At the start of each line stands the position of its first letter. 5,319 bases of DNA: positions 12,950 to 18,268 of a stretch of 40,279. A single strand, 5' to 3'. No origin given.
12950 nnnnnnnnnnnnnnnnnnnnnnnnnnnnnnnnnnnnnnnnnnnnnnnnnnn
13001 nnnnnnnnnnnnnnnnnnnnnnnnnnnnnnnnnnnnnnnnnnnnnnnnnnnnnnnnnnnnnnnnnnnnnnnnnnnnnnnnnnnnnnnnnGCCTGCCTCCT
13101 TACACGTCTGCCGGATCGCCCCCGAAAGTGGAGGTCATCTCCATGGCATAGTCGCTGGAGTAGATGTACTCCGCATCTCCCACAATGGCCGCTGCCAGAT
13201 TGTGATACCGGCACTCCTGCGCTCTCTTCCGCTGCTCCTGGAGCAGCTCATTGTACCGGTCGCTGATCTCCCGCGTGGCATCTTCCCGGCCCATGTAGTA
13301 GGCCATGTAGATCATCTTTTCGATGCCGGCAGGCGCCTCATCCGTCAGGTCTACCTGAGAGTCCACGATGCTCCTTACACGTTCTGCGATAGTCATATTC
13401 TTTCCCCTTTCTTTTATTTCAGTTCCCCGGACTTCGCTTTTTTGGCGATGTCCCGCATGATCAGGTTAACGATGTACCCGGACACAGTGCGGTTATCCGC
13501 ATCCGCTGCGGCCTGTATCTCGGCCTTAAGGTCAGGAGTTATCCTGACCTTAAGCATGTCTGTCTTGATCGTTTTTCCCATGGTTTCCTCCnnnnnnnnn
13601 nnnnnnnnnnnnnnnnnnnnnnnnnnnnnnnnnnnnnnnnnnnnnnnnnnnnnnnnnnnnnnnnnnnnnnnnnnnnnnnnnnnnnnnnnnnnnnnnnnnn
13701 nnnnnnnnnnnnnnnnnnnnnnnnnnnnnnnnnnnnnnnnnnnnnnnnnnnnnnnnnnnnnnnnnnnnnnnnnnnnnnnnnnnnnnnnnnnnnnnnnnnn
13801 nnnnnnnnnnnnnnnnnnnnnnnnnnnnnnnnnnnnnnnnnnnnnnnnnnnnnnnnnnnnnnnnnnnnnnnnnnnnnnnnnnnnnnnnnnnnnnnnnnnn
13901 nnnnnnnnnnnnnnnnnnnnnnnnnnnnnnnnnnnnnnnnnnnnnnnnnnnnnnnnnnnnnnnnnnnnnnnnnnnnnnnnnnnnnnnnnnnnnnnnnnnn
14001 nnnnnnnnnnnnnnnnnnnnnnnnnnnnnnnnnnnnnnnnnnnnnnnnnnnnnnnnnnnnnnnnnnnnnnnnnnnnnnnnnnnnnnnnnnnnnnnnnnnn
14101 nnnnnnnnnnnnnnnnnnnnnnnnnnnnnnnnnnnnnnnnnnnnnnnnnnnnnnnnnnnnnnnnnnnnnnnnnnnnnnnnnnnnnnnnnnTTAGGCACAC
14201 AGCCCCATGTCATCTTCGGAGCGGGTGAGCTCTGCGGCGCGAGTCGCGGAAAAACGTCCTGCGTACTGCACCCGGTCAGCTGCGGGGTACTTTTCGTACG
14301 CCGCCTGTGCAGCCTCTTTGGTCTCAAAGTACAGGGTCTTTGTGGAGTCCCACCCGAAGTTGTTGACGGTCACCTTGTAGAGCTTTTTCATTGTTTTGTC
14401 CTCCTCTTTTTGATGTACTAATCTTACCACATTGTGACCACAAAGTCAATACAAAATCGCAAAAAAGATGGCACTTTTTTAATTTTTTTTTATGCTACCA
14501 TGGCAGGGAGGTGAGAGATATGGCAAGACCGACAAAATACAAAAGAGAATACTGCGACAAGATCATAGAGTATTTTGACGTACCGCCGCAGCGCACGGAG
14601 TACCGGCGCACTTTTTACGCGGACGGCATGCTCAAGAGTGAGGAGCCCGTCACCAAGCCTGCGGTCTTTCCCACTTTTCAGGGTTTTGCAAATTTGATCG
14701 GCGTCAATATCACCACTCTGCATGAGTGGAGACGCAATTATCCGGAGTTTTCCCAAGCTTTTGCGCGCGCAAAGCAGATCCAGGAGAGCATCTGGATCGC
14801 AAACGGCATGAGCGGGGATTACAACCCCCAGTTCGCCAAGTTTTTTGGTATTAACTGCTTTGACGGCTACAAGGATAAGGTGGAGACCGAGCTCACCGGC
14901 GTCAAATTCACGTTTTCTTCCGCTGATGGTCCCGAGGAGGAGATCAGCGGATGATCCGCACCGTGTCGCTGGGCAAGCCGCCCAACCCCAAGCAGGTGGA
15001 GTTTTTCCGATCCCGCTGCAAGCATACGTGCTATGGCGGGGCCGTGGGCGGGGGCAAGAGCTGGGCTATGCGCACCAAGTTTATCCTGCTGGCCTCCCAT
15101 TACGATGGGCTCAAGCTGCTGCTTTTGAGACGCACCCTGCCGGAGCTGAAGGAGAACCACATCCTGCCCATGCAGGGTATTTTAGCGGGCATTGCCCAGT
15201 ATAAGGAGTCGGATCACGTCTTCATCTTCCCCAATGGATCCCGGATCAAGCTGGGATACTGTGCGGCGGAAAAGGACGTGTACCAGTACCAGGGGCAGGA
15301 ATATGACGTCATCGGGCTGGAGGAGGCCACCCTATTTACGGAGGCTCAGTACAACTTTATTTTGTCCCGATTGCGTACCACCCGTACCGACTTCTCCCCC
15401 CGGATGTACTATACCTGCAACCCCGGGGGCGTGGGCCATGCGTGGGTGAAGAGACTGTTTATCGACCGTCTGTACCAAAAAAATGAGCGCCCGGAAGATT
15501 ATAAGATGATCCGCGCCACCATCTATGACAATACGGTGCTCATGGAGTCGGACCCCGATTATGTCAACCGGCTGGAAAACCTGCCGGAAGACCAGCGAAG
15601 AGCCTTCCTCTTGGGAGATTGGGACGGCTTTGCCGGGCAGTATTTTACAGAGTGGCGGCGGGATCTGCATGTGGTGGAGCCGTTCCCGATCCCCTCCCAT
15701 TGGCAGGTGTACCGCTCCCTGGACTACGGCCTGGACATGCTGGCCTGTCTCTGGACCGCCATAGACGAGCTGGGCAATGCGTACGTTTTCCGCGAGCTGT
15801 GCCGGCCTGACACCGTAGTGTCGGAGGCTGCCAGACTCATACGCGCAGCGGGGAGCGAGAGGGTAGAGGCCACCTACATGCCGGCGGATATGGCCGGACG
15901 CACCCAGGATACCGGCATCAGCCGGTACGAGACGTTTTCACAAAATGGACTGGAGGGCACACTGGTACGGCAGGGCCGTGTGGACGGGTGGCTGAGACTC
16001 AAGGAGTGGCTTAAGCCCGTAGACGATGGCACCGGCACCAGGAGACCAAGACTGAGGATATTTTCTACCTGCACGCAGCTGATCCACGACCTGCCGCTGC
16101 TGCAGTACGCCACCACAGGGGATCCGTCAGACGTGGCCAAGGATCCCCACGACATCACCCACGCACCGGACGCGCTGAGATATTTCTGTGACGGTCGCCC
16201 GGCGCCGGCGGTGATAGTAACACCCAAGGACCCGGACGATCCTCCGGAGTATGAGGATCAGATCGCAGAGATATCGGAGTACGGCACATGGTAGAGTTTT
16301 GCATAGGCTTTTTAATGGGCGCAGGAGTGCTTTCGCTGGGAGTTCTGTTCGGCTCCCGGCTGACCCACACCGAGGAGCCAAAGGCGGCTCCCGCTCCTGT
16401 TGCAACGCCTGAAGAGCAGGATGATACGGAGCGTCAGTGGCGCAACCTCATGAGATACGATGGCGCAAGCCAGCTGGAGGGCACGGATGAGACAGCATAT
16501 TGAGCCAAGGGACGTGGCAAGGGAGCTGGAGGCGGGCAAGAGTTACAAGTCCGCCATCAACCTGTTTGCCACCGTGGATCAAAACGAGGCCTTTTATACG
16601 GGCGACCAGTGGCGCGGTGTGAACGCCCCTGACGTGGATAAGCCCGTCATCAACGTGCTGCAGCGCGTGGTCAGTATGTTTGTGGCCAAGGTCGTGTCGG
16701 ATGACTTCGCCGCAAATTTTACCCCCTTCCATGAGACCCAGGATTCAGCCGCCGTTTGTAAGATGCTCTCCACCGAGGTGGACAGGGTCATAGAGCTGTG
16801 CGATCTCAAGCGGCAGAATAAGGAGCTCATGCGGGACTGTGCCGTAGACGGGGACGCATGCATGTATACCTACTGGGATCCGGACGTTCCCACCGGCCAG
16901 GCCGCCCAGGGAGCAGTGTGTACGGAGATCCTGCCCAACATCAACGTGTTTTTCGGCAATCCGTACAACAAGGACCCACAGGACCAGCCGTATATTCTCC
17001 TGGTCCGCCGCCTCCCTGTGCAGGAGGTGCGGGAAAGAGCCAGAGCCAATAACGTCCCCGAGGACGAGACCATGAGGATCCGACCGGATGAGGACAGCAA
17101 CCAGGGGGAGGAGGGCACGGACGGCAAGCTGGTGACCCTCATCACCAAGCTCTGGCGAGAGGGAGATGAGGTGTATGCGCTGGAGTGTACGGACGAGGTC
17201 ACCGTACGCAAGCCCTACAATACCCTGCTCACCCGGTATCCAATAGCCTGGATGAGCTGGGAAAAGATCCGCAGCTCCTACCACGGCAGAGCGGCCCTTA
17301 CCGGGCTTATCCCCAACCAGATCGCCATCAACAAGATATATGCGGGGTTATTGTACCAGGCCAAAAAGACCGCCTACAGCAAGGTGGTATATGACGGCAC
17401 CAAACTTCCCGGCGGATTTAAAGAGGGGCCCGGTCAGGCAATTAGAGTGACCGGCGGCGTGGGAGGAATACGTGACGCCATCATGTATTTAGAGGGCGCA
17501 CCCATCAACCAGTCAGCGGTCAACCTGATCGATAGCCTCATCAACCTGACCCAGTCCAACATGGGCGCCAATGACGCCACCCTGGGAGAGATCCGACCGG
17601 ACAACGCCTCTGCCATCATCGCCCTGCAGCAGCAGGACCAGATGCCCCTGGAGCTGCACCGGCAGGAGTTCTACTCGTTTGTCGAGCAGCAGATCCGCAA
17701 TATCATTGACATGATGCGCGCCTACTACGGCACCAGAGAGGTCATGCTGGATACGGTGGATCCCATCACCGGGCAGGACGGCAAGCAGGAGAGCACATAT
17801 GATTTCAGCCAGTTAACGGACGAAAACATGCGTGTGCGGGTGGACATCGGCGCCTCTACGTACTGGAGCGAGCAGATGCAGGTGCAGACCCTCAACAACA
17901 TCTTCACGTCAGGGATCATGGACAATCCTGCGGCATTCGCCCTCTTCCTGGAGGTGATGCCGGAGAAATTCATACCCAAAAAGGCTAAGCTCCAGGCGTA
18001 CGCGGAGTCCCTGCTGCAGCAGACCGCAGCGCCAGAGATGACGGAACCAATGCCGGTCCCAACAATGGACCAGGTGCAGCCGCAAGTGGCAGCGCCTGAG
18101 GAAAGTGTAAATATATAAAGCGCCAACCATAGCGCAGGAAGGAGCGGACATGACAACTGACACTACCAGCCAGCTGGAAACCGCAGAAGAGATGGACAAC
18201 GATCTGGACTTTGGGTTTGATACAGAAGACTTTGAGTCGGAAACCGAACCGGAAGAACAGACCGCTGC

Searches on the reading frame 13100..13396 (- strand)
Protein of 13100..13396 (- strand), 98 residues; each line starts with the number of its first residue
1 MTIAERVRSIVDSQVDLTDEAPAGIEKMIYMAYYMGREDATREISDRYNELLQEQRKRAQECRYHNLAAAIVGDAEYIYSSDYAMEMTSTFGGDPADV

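Call 37: search_protein_families(library=pfam, proteins=[window:13100-13396:-], max_evalue=1)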
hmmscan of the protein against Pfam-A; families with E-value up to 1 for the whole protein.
window:13100-13396:- (98 aa): 0 families

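Call 38: search_protein_families(library=phrogs, proteins=[window:13100-13396:-], max_evalue=0.1)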
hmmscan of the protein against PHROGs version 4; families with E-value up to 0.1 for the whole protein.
window:13100-13396:- (98 aa): 0 families

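Call 51: search_solved_structures(query=window:13100-13396:-, max_evalue=1)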
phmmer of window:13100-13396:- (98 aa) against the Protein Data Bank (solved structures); distinct sequences matched with E-value up to 1: 7.
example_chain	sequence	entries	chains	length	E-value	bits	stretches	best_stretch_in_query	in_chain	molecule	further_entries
1mt0_A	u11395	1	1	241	0.41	14.3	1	8-60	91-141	Hemolysin secretion ATP-binding protein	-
1xef_A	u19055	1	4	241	0.41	14.3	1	8-60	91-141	Alpha-hemolysin translocation ATP-binding protein hlyB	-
3b5j_A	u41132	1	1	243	0.41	14.3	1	8-60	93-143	Alpha-hemolysin translocation ATP-binding protein hlyB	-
2pmk_A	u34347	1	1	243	0.41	14.3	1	8-60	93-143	Alpha-hemolysin translocation ATP-binding protein hlyB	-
2ff7_A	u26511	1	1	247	0.43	14.3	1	8-60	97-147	Alpha-hemolysin translocation ATP-binding protein hlyB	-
2ffa_A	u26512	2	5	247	0.43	14.3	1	8-60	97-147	Alpha-hemolysin translocation ATP-binding protein hlyB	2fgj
2ffb_A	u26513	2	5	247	0.45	14.2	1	8-60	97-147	Alpha-hemolysin translocation ATP-binding protein hlyB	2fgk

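Call 73: search_protein_families(library=padloc, proteins=[window:13100-13396:-], max_evalue=0.01)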
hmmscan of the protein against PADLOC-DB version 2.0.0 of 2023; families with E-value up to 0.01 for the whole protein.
window:13100-13396:- (98 aa): 0 families

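Call 87: find_homologous_proteins(query=window:13100-13396:-, max_evalue=0.001)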
Query window:13100-13396:- (98 aa): 14 proteins with E <= 0.001 among 15 candidates.
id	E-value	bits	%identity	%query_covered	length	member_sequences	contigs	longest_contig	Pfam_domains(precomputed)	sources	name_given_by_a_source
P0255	7.6e-55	200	96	100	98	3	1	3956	-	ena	-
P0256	1.4e-53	196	94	100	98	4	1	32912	-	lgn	-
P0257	1.4e-53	196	94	100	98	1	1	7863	-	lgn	-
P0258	2.7e-52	192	93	100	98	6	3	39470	-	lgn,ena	-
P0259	4.6e-52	191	93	100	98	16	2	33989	-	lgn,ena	-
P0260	2.8e-51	189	92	100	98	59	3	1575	-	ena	-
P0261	6.5e-51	188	90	100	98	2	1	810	-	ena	-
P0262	1.2e-34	136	62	100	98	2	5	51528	-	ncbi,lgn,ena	-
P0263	1.2e-34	136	62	100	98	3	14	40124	-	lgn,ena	-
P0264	1.4e-28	116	61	100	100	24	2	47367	-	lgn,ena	-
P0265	8.2e-24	101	54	100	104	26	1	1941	-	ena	-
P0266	1.7e-23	100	53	100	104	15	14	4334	-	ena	-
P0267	1.5e-15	75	98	41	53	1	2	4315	-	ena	-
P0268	1.3e-12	66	97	38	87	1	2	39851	-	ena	-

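Call 88: find_encoding_contigs(protein=P0262, flank=3000, max_places=6)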
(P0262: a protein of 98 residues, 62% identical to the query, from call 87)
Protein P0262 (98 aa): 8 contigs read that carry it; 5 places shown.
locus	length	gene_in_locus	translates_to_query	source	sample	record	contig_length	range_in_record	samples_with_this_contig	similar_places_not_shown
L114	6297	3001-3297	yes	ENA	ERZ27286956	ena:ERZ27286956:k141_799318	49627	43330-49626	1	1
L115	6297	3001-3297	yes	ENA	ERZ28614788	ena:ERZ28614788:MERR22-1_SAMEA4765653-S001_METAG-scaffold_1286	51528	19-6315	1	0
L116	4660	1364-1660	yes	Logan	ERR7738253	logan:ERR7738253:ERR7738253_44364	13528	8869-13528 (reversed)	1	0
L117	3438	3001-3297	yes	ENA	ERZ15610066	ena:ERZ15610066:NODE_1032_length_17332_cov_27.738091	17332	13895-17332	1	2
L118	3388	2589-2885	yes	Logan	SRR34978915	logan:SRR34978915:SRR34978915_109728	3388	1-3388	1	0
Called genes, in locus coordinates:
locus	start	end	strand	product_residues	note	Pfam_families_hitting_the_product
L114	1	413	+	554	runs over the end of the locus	-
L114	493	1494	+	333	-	PF25309:ELLD, PF01471:PG_binding_1, PF08239:SH3_3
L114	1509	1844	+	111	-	-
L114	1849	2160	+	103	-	-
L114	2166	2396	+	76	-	-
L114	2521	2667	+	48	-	-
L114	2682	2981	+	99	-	-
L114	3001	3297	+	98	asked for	-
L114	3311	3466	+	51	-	-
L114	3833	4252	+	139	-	-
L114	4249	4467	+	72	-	-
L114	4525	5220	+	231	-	-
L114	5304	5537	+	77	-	-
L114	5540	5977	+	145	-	-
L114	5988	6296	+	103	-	?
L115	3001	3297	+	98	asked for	-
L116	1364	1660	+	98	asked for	-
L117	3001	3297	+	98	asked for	-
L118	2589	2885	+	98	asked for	-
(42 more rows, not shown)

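Call 89: find_encoding_contigs(protein=P0264, flank=3000, max_places=4)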
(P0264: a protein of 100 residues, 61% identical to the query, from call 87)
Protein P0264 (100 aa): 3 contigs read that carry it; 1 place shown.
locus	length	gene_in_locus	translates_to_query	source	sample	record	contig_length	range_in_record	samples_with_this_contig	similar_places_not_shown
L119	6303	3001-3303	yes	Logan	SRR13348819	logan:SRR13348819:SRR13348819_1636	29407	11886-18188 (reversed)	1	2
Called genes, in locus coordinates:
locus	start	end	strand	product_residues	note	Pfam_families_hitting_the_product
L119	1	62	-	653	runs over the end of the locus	PF16510:P22_portal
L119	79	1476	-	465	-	PF03237:Terminase_6N, PF04466:Terminase_3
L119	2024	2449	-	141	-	PF13384:HTH_23 (faint)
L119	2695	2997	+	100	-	-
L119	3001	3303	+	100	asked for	-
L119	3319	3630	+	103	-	-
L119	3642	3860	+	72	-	-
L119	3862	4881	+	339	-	-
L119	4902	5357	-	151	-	PF08281:Sigma70_r4_2, PF04545:Sigma70_r4 (weak)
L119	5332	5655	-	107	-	-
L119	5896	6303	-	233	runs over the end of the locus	PF14359:DUF4406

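Call 90: find_encoding_contigs(protein=P0266, flank=3000, max_places=6)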
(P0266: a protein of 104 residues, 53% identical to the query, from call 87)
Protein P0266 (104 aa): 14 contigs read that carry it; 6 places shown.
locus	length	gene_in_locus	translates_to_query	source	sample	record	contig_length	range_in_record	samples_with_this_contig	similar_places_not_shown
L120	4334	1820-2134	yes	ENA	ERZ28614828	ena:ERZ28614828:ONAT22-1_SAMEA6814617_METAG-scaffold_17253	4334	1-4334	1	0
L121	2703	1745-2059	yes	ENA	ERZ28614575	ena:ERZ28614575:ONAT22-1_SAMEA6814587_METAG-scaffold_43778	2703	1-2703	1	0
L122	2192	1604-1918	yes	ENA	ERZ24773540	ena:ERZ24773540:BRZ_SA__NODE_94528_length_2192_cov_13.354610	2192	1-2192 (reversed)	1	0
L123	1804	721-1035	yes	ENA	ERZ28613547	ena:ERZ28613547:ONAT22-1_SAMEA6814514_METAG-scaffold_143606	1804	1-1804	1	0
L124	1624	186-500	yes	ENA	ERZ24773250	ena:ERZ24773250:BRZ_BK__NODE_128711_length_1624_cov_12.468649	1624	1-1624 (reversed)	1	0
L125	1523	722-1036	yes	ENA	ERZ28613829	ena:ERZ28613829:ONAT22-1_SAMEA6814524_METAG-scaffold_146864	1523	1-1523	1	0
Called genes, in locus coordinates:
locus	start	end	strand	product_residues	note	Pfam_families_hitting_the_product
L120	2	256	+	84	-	?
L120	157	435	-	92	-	-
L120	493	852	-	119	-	PF12844:HTH_19, PF13560:HTH_31, PF01381:HTH_3, PF13443:HTH_26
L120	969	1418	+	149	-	-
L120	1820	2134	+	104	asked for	-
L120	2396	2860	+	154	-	-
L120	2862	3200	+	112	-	-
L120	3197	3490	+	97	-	-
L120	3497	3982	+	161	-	-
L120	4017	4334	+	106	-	?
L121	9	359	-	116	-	-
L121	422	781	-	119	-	PF24250:HVO_2718 (faint), PF12844:HTH_19, PF13560:HTH_31, PF01381:HTH_3, PF13443:HTH_26 (weak)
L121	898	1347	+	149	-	-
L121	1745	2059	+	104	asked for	-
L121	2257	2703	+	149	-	?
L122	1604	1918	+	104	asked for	-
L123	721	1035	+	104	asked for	-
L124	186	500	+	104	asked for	-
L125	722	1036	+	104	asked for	-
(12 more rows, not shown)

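Call 100: predict_structure(alignment_id=A4)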
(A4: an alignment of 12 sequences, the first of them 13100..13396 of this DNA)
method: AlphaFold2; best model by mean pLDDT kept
length: 98 residues; sequences in the alignment: 12
mean_pLDDT: 54.9   pTM: 0.32
mean pLDDT of the five models: 54.9, 53.6, 53.1, 50.3, 48.1
residues with pLDDT >= 90: 0; 70-90: 3; 50-70: 67; < 50: 28
segments of 3 or more residues with pLDDT < 50: 15-17, 62-69, 75-78, 92-98
pLDDT, mean of each block of 10 residues (from residue 1): 57 51 57 58 67 64 49 49 53 42
secondary structure, 60 per line:
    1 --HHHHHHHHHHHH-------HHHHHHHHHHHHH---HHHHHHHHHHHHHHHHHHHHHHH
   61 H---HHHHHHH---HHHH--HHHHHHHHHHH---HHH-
elements in order: H3-14 H22-34 H38-61 H65-71 H75-78 H81-91

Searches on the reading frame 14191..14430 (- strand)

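Call 37: search_protein_families(library=pfam, proteins=[window:14191-14430:-], max_evalue=1)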
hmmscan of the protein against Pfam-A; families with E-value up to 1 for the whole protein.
window:14191-14430:- (79 aa): 1 family
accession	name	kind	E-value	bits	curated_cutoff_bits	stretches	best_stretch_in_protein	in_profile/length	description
PF22325.2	CR4_N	-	0.11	13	27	1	16-60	21-64/80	Interferon-gamma receptor, N-terminal domain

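Call 38: search_protein_families(library=phrogs, proteins=[window:14191-14430:-], max_evalue=0.1)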
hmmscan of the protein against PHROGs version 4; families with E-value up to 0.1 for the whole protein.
window:14191-14430:- (79 aa): 3 families
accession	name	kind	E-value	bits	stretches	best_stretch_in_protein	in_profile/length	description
phrog_8110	-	unknown function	0.00059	21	1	19-44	26-51/59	-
phrog_34374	-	tail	0.028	14.6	1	7-67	64-124/310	pilot protein for DNA ejection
phrog_16765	-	unknown function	0.044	14.8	1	12-48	76-111/141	-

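Call 73: search_protein_families(library=padloc, proteins=[window:14191-14430:-], max_evalue=0.01)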
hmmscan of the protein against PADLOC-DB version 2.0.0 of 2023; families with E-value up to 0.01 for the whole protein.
window:14191-14430:- (79 aa): 0 families

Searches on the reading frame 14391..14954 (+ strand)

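Call 11: search_protein_families(library=pfam, proteins=[window:14391-14954:+], max_evalue=0.01)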
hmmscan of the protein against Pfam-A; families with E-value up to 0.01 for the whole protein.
window:14391-14954:+ (187 aa): 1 family
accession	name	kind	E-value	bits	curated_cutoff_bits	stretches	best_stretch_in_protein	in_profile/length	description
PF16677.11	GP3_package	-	2.1e-10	41.1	29.4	1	46-165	2-104/105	DNA-packaging protein gp3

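Call 12: search_protein_families(library=phrogs, proteins=[window:14391-14954:+], max_evalue=0.001)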
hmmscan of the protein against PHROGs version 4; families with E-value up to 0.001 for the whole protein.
window:14391-14954:+ (187 aa): 5 families
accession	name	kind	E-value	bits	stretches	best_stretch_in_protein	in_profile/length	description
phrog_3064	-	head and packaging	6.6e-21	75.6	1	41-167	36-152/175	terminase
phrog_309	-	head and packaging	1.9e-16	62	1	100-172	163-262/319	terminase small subunit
phrog_606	-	head and packaging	9e-11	43.1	1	47-171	24-141/167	terminase small subunit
phrog_26539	-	unknown function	9.6e-05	23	1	78-129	17-68/241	-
phrog_1482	-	head and packaging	0.00018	22.1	0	108-133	46-71/147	terminase small subunit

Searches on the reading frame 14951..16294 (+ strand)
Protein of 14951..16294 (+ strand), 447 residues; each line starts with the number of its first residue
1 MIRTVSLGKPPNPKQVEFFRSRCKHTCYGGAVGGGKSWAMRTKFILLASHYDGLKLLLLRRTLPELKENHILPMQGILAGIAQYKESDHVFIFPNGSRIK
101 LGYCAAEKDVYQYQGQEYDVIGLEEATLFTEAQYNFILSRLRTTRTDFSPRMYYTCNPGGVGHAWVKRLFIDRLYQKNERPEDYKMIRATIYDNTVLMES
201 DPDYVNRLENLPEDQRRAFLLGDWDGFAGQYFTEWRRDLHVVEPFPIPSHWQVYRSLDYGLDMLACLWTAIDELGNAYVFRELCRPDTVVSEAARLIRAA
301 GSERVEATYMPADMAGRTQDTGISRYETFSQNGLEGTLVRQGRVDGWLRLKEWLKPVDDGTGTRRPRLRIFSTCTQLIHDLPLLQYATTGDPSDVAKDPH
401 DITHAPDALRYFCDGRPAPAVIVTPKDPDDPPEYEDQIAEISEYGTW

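Call 11: search_protein_families(library=pfam, proteins=[window:14951-16294:+], max_evalue=0.01)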
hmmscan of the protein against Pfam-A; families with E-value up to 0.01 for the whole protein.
window:14951-16294:+ (447 aa): 2 families
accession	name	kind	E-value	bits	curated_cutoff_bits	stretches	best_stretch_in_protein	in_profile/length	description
PF04466.19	Terminase_3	-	2.8e-11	43.8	23.2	1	25-214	4-189/201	Phage terminase large subunit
PF03237.21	Terminase_6N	-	1.3e-09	38.5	22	1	30-233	4-209/215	Terminase large subunit, T4likevirus-type, N-terminal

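Call 12: search_protein_families(library=phrogs, proteins=[window:14951-16294:+], max_evalue=0.001)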
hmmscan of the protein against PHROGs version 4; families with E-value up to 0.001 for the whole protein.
window:14951-16294:+ (447 aa): 5 families
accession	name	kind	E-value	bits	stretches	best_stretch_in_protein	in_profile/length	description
phrog_979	-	head and packaging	1.9e-52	179.8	1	9-226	152-408/642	terminase large subunit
phrog_2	-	head and packaging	2.7e-40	139.9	1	11-417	266-593/807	terminase large subunit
phrog_9526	-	head and packaging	1.1e-18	68.6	1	10-178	10-182/280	terminase large subunit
phrog_3717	-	head and packaging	1.9e-14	54.8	1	119-265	125-264/277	terminase large subunit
phrog_5653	-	head and packaging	3.7e-08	34.3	1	222-316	1-95/199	terminase large subunit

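Call 35: search_dna_similar(query=window:14951-16294:+, collection=phages, mode=protein, max_rows=15)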
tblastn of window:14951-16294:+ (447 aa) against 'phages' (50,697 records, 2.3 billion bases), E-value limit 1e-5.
Records with a match: 1216; places in all: 1217; records where one place covers at least 80% of the query: 113.
Best place of each record, by identity: <60% 1216.
By first word of the organism name: Pseudomonas 341; Rheinheimera 112; Vibrio 105; Arthrobacter 80; Salmonella 69; Escherichia 68; Acinetobacter 47; Xanthomonas 40; Stenotrophomonas 37; Erwinia 34; and 56 more.
By host as written in the record: - 133; Pseudomonas aeruginosa 128; Rheinheimera sp. BAL341 112; Arthrobacter sp. ATCC 21022 62; Pseudomonas aeruginosa PAO1 58; Escherichia coli 24; Acinetobacter baumannii 19; Vibrio cholerae 19; and 281 more.
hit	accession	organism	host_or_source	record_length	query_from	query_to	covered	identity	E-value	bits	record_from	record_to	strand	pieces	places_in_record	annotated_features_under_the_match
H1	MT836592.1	Bacteriophage sp.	human fecal samples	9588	5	419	93%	55.3%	2e-132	427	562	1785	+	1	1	record has no annotation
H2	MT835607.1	Bacteriophage sp.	human fecal samples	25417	2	421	94%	40.5%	4e-82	281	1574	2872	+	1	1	record has no annotation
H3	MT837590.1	Bacteriophage sp.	human fecal samples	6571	2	419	94%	39.2%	9e-76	263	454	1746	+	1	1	record has no annotation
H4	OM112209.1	Bacillus phage PK1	Bacillus sp. (in: Bacteria)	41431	11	421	92%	37.0%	8e-75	260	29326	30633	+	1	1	terminase large subunit protein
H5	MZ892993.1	Pelagibacter phage HTVC033P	Candidatus Pelagibacter sp. HTCC1062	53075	9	417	91%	33.6%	3e-54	200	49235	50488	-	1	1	terminase large subunit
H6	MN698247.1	Pelagibacter phage HTVC115P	Candidatus Pelagibacter sp. HTCC7211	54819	9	417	91%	33.4%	3e-51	192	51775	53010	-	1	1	terminase large subunit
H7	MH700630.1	Sinorhizobium phage phiM6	Sinorhizobium meliloti 1021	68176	3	423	94%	32.3%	1e-46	178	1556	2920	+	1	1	terminase large subunit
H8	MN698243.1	Pelagibacter phage HTVC104P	Candidatus Pelagibacter sp. HTCC7211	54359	9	417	91%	33.3%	2e-46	178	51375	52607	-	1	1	terminase large subunit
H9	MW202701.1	Caudoviricetes sp.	Manatee Spring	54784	9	417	91%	33.1%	3e-45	174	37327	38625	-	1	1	large subunit terminase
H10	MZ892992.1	Roseobacter phage CRP-738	Rhodobacteraceae bacterium FZCC0089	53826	10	417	91%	33.1%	6e-43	167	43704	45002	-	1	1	terminase large subunit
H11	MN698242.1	Pelagibacter phage HTVC103P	Candidatus Pelagibacter sp. HTCC7211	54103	9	417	91%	33.0%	2e-46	177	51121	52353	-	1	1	terminase large subunit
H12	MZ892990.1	Roseobacter phage CRP-345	Rhodobacteraceae bacterium FZCC0042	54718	9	417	91%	32.9%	4e-45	174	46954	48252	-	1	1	terminase large subunit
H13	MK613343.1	Roseobacter phage CRP-1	Rhodobacteraceae bacterium FZCC0023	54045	9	417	91%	32.9%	5e-45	174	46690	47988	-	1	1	terminase large subunit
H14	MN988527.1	Rhizobium phage RHph_N3_19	Rhizobium phaseoli N3_19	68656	5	417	92%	32.5%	6e-43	167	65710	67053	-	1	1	terminase large subunit protein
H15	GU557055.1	Puniceispirillum phage HMO-2011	Candidatus Puniceispirillum marinum ...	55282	11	422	92%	32.6%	4e-44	171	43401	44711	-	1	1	phage terminase large subunit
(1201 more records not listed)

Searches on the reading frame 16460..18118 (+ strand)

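Call 74: search_protein_families(library=pfam, proteins=[window:16460-18118:+], max_evalue=0.001)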
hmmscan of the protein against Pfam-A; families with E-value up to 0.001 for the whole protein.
window:16460-18118:+ (552 aa): 1 family
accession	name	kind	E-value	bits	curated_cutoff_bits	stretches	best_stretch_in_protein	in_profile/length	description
PF16510.12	P22_portal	-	2.4e-12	46.6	26.1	1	257-542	271-570/594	Phage P22-like portal protein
